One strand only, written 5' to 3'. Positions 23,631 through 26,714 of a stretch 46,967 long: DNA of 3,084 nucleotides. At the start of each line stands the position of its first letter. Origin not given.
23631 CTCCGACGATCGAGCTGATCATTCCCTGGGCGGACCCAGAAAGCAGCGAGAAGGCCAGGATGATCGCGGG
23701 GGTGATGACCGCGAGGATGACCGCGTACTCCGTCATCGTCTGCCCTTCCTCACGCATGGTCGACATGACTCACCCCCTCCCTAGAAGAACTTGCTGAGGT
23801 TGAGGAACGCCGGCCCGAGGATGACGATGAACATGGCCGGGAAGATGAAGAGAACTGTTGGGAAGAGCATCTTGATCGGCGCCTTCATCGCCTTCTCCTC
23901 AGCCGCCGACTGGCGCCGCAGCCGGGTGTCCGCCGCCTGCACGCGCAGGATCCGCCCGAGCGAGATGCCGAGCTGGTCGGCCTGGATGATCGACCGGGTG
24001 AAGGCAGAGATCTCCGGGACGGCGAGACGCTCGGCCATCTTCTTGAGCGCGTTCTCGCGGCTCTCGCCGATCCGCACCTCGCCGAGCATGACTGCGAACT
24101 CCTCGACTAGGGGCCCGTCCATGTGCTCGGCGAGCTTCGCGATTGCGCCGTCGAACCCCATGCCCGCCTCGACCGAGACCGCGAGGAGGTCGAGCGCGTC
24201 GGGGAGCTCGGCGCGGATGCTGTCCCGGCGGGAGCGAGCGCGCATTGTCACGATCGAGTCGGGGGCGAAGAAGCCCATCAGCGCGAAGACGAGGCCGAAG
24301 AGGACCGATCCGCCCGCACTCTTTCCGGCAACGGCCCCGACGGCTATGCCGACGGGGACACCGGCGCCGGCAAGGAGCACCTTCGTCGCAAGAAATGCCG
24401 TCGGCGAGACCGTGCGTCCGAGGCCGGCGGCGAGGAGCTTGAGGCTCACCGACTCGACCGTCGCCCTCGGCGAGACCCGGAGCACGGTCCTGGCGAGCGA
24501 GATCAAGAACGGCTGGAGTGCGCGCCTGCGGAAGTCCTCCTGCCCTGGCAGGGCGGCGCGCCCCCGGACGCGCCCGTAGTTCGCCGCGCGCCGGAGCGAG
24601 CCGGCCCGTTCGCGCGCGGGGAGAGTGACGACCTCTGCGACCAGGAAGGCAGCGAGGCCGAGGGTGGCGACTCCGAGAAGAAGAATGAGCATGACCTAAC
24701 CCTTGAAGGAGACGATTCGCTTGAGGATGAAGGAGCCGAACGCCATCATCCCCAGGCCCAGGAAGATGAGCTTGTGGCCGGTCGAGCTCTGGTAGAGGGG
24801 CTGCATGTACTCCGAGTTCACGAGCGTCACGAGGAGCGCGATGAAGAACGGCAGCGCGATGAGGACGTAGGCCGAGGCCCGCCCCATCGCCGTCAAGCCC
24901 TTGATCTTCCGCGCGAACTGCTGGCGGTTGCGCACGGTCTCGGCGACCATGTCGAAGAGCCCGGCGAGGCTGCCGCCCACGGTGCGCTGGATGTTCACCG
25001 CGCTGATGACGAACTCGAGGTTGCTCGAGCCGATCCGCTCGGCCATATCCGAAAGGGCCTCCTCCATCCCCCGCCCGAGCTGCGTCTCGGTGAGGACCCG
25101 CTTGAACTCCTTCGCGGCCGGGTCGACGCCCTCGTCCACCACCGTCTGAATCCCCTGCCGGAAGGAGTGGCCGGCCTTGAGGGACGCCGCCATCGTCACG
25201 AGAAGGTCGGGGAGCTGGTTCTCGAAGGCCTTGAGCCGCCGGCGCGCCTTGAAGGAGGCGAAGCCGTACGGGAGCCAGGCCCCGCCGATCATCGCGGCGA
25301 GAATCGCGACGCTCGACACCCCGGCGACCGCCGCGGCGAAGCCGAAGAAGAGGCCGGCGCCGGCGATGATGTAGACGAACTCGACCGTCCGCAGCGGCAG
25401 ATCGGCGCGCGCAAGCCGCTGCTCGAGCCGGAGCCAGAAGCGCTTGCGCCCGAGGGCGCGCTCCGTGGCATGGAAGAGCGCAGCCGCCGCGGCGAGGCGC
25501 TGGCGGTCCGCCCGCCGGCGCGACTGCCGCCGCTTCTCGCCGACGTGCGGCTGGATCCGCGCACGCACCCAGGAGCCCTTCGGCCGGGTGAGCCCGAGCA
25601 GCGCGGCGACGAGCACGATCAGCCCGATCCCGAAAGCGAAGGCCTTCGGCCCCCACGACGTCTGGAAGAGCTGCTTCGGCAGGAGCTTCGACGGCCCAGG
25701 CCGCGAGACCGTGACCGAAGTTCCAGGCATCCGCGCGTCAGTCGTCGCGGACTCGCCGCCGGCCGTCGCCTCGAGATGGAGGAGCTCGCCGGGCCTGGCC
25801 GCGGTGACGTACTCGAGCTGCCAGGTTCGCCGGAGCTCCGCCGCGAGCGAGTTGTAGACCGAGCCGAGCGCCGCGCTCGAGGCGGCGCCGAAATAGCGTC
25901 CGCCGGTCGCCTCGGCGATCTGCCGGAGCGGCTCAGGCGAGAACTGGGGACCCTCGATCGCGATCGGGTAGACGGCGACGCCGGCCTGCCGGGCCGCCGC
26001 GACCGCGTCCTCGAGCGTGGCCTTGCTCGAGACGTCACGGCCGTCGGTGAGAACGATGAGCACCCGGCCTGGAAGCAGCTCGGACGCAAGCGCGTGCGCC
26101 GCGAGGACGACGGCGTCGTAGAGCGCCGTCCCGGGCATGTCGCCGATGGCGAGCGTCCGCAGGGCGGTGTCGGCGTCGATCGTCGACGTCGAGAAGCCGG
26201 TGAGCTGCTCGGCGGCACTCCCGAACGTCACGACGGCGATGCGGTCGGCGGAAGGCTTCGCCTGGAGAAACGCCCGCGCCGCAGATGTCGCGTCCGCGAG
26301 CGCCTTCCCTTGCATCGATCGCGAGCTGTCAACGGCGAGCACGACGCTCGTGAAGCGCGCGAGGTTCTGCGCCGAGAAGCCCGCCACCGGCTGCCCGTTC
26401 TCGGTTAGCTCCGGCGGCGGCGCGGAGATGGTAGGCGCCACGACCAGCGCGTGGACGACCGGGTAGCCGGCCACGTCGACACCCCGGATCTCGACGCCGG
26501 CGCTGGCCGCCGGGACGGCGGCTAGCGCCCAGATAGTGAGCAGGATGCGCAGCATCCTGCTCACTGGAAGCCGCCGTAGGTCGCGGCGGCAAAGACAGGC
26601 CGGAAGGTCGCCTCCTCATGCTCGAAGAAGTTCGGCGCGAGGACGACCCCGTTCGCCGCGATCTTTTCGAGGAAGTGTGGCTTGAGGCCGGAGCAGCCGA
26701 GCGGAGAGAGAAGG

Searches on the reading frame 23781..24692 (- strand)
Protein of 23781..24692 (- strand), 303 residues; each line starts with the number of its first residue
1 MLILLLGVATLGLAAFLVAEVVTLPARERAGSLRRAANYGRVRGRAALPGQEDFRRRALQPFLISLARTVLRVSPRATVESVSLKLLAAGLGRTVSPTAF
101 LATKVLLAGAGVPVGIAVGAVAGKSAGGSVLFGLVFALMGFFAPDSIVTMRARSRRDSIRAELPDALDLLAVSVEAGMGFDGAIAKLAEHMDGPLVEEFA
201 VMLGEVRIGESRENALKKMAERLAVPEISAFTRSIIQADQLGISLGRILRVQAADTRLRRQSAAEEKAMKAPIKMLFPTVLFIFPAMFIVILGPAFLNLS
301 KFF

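Call 56: search_protein_families(library=pfam, proteins=[window:23781-24692:-], max_evalue=0.001)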
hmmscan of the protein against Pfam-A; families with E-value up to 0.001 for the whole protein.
window:23781-24692:- (303 aa): 1 family
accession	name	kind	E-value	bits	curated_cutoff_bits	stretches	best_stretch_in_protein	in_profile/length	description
PF00482.28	T2SSF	-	3.5e-18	66.2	25.2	1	166-292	1-124/125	Type II secretion system (T2SS), protein F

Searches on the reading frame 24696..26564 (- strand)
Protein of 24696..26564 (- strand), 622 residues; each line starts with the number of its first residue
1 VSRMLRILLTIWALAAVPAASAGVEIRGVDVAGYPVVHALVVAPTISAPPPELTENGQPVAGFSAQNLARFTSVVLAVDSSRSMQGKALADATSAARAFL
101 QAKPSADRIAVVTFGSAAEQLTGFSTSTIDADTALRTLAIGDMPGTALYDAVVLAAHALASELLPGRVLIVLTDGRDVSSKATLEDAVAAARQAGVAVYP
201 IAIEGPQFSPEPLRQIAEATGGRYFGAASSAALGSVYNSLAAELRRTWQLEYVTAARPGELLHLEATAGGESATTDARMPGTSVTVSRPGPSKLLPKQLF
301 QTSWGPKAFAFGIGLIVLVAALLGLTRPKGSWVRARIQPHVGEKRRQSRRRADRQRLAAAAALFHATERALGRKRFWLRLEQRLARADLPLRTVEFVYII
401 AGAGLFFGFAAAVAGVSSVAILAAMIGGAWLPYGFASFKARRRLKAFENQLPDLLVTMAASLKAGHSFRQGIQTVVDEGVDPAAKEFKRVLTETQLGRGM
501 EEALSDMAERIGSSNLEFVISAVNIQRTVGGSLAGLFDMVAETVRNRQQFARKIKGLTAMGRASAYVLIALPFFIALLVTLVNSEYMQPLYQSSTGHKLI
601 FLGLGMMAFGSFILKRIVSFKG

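Call 56: search_protein_families(library=pfam, proteins=[window:24696-26564:-], max_evalue=0.001)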
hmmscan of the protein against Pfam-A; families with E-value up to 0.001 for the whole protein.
window:24696-26564:- (622 aa): 5 families
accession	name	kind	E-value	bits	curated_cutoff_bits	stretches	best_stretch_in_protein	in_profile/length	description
PF00092.34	VWA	-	4.4e-15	56.8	23.8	1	74-237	2-172/174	von Willebrand factor type A domain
PF13519.12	VWA_2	-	2.5e-14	54.2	27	1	74-175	1-106/107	von Willebrand factor type A domain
PF00482.28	T2SSF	-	8.6e-14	52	25.2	1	457-579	4-123/125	Type II secretion system (T2SS), protein F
PF13768.12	VWA_3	-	1.1e-09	39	27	1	74-224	3-153/155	von Willebrand factor type A domain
PF05762.20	VWA_CoxE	-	3e-07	30.5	26.4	1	70-202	55-186/222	VWA domain containing CoxE-like protein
